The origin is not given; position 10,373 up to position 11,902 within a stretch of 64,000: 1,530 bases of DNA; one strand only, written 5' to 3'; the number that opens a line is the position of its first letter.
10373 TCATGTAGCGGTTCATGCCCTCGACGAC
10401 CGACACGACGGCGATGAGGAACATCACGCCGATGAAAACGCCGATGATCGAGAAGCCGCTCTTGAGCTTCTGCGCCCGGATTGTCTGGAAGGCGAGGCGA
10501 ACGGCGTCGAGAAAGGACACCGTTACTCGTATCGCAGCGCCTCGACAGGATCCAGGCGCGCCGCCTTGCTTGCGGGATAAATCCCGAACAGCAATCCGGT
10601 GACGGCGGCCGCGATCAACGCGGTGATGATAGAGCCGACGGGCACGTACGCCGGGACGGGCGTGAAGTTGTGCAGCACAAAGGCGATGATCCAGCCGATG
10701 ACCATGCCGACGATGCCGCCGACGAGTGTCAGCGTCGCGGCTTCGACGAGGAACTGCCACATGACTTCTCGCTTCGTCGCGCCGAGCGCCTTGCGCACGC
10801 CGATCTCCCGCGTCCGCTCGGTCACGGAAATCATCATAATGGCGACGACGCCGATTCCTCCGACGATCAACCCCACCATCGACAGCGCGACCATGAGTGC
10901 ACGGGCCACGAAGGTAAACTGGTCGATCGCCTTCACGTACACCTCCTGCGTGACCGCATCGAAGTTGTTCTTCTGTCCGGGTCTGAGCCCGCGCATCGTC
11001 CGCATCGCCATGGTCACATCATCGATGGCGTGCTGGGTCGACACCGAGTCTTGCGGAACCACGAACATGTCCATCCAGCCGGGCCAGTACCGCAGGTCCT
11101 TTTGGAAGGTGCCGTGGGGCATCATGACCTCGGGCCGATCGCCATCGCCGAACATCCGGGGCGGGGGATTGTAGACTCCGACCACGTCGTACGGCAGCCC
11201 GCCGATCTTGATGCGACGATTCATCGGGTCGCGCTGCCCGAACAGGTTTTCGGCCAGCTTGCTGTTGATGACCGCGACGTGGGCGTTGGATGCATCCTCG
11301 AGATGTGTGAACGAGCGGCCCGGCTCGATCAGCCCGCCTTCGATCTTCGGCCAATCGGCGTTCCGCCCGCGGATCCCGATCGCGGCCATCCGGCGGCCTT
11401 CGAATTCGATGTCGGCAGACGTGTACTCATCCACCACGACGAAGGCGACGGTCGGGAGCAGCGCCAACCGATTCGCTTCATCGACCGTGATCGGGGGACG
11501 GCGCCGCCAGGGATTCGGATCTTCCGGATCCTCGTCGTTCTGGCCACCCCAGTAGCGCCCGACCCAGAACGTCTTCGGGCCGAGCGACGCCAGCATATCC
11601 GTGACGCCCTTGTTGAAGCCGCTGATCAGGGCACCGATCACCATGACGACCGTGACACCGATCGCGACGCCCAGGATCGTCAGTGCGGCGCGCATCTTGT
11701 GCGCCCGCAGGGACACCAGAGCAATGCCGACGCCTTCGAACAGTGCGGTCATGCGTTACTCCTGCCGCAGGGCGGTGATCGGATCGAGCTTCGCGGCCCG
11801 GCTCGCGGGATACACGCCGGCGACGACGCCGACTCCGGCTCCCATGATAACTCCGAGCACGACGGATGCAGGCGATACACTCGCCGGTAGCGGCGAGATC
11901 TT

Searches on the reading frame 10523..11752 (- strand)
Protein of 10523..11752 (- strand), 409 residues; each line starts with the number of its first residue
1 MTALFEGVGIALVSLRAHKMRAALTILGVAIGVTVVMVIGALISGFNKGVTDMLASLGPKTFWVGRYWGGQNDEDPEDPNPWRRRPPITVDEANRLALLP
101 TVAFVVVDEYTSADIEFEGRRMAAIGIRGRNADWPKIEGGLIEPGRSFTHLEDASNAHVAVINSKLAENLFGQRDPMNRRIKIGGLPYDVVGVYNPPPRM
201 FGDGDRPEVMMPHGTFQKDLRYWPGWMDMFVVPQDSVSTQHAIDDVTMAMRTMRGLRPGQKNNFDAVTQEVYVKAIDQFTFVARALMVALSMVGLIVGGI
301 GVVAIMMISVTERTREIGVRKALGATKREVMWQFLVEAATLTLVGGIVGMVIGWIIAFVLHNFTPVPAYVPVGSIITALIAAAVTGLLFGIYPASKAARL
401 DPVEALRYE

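Call 4: search_protein_families(library=pfam, proteins=[window:10523-11752:-])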
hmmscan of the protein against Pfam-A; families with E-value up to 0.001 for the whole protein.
window:10523-11752:- (409 aa): 2 families
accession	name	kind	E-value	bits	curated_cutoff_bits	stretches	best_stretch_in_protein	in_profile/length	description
PF12704.14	MacB_PCD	-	9.3e-33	114.7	27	1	23-247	2-205/207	MacB-like periplasmic core domain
PF02687.27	FtsX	-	7.7e-25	87.7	25.5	1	290-402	3-120/120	FtsX-like permease C-terminal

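Call 5: search_protein_families(library=ncbifam, proteins=[window:10523-11752:-])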
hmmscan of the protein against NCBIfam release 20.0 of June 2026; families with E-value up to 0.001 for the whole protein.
window:10523-11752:- (409 aa): 11 families
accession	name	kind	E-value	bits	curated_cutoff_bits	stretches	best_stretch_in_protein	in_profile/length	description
NF007826.0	PRK10535.1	equivalog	2.9e-54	184.4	966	1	6-407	256-646/648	macrolide ABC transporter ATP-binding protein/permease MacB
TIGR03434.1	ADOP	subfamily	9.4e-38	129.8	622.3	1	132-409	534-803/803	ADOP family duplicated permease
TIGR02212.1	lolCE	equivalog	5.8e-13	48.5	362.45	1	283-409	265-411/411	lipoprotein-releasing ABC transporter permease subunit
NF008076.0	PRK10814.1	exception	7e-11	41.8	473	1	290-409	270-399/399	lipoprotein-releasing ABC transporter permease subunit LolC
NF008357.0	PRK11146.1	exception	8.4e-07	28.2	439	1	260-362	238-347/414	lipoprotein-releasing ABC transporter permease subunit LolE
TIGR00439.2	FtsX_Gneg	equivalog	1.7e-05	24.2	255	1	272-361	155-244/292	permease-like cell division protein FtsX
TIGR02213.1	lolE_release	exception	4.5e-05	22.5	540.35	0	262-362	237-344/411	lipoprotein-releasing ABC transporter permease subunit LolE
TIGR01185.1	devC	equivalog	0.00011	21.3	290.35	1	291-402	265-376/380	ABC transporter permease DevC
NF038346.1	FtsX_actino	exception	0.00034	20.1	250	1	280-362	176-258/308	permease-like cell division protein FtsX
NF041854.1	ABC_perm_YbbP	equivalog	0.0005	18.1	999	1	281-351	682-751/806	putative ABC transporter permease subunit YbbP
NF038347.1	FtsX_Gpos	exception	0.00091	18.7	225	1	273-356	157-240/296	permease-like cell division protein FtsX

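Call 15: find_homologous_proteins(query=window:10523-11752:-, max_evalue=1e-20)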
Query window:10523-11752:- (409 aa): 7999 proteins with E <= 1e-20 among 8000 candidates; the best 120 are listed.
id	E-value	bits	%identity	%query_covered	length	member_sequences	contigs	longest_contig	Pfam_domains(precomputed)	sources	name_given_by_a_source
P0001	1.8e-270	914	100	100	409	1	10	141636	PF02687.28,PF12704.15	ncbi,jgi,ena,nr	ncbi:MAG: hypothetical protein DMD40_08195 [Gemmatimonadetes bacterium]|nr:MAG: hypothetical protein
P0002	5.9e-270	913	100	100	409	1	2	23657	PF02687.28,PF12704.15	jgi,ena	-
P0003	2.2e-269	911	100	100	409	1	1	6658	PF02687.28,PF12704.15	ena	-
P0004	1.2e-268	908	100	100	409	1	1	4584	PF02687.28,PF12704.15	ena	-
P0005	3.1e-268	907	99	100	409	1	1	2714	PF02687.28,PF12704.15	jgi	-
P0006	9.7e-268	906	99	100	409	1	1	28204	PF02687.28,PF12704.15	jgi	jgi:putative ABC transport system permease protein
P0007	1.3e-267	905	99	100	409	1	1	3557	PF02687.28,PF12704.15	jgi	jgi:putative ABC transport system permease protein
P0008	2.0e-267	905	99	100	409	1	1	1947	PF02687.28,PF12704.15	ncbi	-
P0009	7.6e-267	903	98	100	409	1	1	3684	PF02687.28,PF12704.15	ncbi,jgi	-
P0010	4.6e-266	900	98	100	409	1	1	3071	PF02687.28,PF12704.15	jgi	-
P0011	1.5e-249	846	80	98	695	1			PF02687.28,PF12704.15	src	-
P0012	2.5e-249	845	82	98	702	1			PF02687.28,PF12704.15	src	-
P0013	3.7e-246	834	88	82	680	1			PF02687.28,PF12704.15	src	-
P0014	4.2e-246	834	89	100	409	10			PF02687.28,PF12704.15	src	-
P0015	1.3e-245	833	89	100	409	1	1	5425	PF02687.28,PF12704.15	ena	-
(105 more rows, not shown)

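Call 44: search_solved_structures(query=window:10523-11752:-, max_evalue=0.00001)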
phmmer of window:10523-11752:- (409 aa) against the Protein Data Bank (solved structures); distinct sequences matched with E-value up to 0.00001: 10.
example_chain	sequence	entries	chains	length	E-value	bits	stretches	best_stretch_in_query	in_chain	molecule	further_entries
5gko_A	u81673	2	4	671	5e-48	167.1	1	4-407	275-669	Macrolide export ATP-binding/permease protein MacB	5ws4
5nik_J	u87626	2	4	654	2.9e-47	164.5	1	6-407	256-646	Macrolide export ATP-binding/permease protein MacB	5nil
5lil_A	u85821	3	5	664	2.6e-45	158.1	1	4-408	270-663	Macrolide export ATP-binding/permease protein MacB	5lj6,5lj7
5xu1_M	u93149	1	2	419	4.6e-44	154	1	9-409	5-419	ABC transporter permeae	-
9o9x_C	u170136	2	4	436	1.5e-11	46.9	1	274-408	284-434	ABC transporter permease YtrF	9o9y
7arh_C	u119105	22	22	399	1e-10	44.2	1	289-409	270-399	Lipoprotein-releasing ABC transporter permease subunit LolC | Lipo-releasing system transmembrane protein lolC | Lipoprotein-releasing system transmembrane prot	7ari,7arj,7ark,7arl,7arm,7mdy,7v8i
5f9q_A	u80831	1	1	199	1.8e-07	33.5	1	77-196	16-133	Macrolide export ATP-binding/permease protein YknZ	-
9w37_A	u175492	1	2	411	2.5e-07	33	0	240-409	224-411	LolF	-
7mdx_A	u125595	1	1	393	2.5e-07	33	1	289-404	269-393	Lipoprotein-releasing system transmembrane protein LolC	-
9w35_A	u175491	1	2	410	1.4e-06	30.6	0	239-408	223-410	LolF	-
